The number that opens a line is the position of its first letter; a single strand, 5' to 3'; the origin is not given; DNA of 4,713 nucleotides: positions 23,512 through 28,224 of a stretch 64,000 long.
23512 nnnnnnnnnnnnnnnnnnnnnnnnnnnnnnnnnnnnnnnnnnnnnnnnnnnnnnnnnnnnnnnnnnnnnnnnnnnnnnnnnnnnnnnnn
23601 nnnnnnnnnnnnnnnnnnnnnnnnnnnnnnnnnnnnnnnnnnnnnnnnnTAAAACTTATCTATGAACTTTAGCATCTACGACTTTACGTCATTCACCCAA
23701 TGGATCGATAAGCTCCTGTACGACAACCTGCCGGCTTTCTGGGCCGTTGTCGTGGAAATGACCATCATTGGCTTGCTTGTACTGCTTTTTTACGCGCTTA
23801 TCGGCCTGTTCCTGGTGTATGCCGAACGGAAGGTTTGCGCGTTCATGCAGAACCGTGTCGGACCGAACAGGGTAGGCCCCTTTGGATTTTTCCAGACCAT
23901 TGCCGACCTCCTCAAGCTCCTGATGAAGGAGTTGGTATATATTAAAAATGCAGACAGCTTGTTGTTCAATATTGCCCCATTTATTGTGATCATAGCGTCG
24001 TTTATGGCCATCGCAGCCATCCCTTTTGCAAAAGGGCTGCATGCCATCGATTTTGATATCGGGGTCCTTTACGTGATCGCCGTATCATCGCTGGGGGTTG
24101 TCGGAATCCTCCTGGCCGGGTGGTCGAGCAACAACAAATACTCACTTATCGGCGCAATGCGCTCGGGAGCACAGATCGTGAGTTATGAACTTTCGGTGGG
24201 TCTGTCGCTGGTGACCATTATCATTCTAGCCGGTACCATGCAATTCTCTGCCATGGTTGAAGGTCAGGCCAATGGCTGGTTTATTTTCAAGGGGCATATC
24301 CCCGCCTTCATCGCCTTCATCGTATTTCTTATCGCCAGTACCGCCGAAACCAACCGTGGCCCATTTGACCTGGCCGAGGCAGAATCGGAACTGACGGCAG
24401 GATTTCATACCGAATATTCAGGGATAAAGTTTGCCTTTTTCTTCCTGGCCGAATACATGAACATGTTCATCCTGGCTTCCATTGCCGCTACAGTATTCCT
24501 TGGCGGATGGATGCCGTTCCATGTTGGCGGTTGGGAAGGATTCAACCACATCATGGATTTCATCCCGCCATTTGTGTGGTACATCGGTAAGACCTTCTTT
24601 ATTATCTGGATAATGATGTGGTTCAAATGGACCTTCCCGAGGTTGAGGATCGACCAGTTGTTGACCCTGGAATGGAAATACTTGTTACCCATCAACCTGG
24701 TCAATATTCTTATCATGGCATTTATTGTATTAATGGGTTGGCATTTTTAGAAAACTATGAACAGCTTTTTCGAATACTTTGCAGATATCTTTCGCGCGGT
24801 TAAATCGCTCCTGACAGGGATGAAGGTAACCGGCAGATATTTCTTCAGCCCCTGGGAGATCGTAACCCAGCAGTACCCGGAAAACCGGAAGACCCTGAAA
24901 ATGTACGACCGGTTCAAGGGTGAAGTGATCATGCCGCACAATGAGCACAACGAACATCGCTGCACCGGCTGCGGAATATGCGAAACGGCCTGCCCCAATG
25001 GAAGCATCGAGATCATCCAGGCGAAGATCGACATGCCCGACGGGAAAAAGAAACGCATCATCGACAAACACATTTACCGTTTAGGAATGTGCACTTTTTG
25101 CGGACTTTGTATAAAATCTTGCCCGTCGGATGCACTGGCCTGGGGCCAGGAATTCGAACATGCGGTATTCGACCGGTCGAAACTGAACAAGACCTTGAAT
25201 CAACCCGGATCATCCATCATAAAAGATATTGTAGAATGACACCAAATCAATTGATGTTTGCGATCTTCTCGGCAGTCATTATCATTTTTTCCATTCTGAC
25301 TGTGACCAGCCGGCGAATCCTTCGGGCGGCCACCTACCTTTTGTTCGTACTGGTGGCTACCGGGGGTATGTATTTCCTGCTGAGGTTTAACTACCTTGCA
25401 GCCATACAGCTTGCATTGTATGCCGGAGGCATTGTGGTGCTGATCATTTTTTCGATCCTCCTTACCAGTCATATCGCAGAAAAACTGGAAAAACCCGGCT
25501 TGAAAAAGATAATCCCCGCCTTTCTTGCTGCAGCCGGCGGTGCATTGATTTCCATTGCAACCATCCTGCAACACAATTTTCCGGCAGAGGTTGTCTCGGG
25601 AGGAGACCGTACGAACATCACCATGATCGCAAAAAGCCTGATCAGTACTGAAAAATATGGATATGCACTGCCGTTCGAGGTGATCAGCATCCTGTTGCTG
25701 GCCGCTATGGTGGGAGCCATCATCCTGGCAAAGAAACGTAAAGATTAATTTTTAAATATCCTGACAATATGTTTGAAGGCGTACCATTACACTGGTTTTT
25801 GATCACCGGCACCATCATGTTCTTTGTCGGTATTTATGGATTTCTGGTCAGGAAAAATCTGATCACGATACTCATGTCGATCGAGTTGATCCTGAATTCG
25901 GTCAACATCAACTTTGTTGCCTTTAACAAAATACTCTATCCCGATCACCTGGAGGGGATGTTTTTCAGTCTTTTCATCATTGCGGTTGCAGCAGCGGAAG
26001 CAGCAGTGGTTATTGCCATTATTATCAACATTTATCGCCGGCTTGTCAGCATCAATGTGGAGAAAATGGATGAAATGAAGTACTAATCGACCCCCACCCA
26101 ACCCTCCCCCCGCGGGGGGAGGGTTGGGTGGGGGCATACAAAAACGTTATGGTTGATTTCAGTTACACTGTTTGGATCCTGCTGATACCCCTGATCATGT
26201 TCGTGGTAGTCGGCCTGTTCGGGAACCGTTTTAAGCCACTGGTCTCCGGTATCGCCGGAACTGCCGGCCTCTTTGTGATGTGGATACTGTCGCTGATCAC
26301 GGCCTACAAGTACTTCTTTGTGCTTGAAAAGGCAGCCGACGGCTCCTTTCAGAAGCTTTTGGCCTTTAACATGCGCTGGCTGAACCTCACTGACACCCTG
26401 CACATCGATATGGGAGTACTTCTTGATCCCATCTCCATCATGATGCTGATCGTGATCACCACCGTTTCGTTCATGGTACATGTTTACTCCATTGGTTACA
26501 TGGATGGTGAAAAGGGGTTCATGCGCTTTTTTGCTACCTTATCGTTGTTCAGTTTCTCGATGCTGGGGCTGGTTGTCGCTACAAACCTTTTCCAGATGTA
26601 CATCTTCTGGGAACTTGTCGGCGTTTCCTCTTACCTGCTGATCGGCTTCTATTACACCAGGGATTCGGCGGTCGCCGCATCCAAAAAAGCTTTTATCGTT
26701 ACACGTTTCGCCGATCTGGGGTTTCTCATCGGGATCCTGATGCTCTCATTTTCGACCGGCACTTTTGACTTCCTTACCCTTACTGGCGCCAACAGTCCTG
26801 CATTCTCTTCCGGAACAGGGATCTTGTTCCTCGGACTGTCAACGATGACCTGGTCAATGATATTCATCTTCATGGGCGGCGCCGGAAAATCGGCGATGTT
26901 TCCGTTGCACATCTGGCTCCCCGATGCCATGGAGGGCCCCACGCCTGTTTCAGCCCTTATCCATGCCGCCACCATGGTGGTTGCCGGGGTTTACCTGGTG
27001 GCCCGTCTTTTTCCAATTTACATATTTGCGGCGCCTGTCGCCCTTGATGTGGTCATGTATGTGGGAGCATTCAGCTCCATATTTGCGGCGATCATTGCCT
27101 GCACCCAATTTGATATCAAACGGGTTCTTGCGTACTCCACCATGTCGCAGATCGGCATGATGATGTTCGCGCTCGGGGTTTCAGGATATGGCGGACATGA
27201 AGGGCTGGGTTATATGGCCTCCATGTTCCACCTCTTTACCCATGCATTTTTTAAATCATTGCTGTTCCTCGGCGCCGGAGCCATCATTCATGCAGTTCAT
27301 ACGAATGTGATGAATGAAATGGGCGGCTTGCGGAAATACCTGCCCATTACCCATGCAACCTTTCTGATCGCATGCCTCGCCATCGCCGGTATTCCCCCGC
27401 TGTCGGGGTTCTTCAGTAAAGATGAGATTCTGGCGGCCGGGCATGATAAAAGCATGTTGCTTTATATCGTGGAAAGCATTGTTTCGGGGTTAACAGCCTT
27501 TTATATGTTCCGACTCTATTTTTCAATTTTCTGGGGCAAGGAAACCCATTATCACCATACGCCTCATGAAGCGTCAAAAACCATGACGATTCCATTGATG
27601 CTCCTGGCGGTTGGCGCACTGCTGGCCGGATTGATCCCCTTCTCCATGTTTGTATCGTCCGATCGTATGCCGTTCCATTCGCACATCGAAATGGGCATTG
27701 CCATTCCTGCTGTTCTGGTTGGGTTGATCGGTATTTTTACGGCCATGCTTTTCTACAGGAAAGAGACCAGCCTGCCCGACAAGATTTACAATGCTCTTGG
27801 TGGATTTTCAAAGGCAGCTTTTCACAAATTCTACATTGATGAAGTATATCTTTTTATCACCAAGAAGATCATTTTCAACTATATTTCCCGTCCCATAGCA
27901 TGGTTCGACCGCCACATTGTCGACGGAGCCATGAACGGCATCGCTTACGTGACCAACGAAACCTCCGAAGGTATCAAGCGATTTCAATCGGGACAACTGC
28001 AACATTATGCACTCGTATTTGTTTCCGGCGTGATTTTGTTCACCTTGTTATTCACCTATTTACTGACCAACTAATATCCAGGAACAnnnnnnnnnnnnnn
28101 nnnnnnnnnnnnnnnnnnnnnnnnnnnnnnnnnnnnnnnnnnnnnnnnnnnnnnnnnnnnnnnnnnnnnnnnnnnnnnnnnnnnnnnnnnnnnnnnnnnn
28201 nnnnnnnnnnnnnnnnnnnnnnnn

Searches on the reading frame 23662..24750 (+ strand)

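Call 17: search_protein_families(library=pfam, proteins=[window:23662-24750:+], max_evalue=0.000001)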
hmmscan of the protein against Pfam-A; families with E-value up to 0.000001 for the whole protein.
window:23662-24750:+ (362 aa): 1 family
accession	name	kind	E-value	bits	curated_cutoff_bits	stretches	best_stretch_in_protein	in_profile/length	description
PF00146.26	NADHdh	-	2.1e-118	395.5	27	1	38-353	4-298/298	NADH dehydrogenase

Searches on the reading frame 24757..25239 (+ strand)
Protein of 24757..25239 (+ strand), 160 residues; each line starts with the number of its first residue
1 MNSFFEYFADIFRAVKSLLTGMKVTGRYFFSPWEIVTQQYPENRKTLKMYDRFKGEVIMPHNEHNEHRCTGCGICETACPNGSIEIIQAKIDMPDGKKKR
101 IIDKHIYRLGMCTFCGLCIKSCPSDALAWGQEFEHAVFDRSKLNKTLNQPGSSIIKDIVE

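Call 17: search_protein_families(library=pfam, proteins=[window:24757-25239:+], max_evalue=0.000001)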
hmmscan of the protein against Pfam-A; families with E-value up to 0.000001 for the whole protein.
window:24757-25239:+ (160 aa): 10 families
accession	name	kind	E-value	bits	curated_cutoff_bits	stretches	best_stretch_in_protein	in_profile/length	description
PF00037.32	Fer4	-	1.5e-13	50.4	21.1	1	65-85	4-24/24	4Fe-4S binding domain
PF12838.12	Fer4_7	-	4.8e-13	49.8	27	1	68-126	1-52/52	4Fe-4S dicluster domain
PF13187.11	Fer4_9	-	9.6e-12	45.2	27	1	68-126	1-51/52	4Fe-4S dicluster domain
PF13484.11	Fer4_16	-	2.3e-09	38.3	30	0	54-81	38-65/66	4Fe-4S double cluster binding domain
PF12837.12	Fer4_6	-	4e-09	36.4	25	0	63-84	3-24/24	4Fe-4S binding domain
PF13183.11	Fer4_8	-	1.7e-08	35.3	27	0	67-125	3-67/68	4Fe-4S dicluster domain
PF13237.11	Fer4_10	-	1.8e-08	34.6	25.5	0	64-123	4-53/53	4Fe-4S dicluster domain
PF13534.11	Fer4_17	-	8.9e-08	33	22.2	0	56-82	33-59/61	4Fe-4S dicluster domain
PF12798.12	Fer4_3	-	4.2e-07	30.7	27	0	112-126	1-15/15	4Fe-4S binding domain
PF12797.12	Fer4_2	-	9.4e-07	28.8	24.5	0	64-80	5-21/22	4Fe-4S binding domain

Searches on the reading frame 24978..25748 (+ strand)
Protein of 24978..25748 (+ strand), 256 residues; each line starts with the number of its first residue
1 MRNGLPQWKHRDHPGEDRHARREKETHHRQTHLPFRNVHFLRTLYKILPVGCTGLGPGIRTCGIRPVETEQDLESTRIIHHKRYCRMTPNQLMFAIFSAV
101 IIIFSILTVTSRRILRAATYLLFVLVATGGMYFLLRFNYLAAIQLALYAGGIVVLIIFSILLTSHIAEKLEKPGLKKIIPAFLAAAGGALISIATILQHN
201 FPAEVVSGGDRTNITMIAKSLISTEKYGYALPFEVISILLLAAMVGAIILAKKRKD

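Call 17: search_protein_families(library=pfam, proteins=[window:24978-25748:+], max_evalue=0.000001)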
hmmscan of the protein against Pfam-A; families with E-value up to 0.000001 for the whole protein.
window:24978-25748:+ (256 aa): 1 family
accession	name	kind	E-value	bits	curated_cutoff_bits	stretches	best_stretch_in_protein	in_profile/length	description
PF00499.25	Oxidored_q3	-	4.4e-30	104.8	33.2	1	105-250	2-146/146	NADH-ubiquinone/plastoquinone oxidoreductase chain 6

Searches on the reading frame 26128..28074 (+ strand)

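Call 17: search_protein_families(library=pfam, proteins=[window:26128-28074:+], max_evalue=0.000001)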
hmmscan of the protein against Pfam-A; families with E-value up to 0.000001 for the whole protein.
window:26128-28074:+ (648 aa): 3 families
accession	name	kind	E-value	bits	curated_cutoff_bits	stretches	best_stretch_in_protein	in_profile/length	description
PF00361.26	Proton_antipo_M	-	7.2e-80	268.8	21.5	1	151-453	1-291/294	NADH:quinone oxidoreductase/Mrp antiporter, TM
PF00662.26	Proton_antipo_N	-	1.3e-19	70.3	24.5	1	84-135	1-51/51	NADH-Ubiquinone oxidoreductase (complex I), chain 5 N-terminus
PF06455.17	NADH5_C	-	3.9e-08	33.5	28.2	1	459-641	1-180/181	NADH dehydrogenase subunit 5 C-terminus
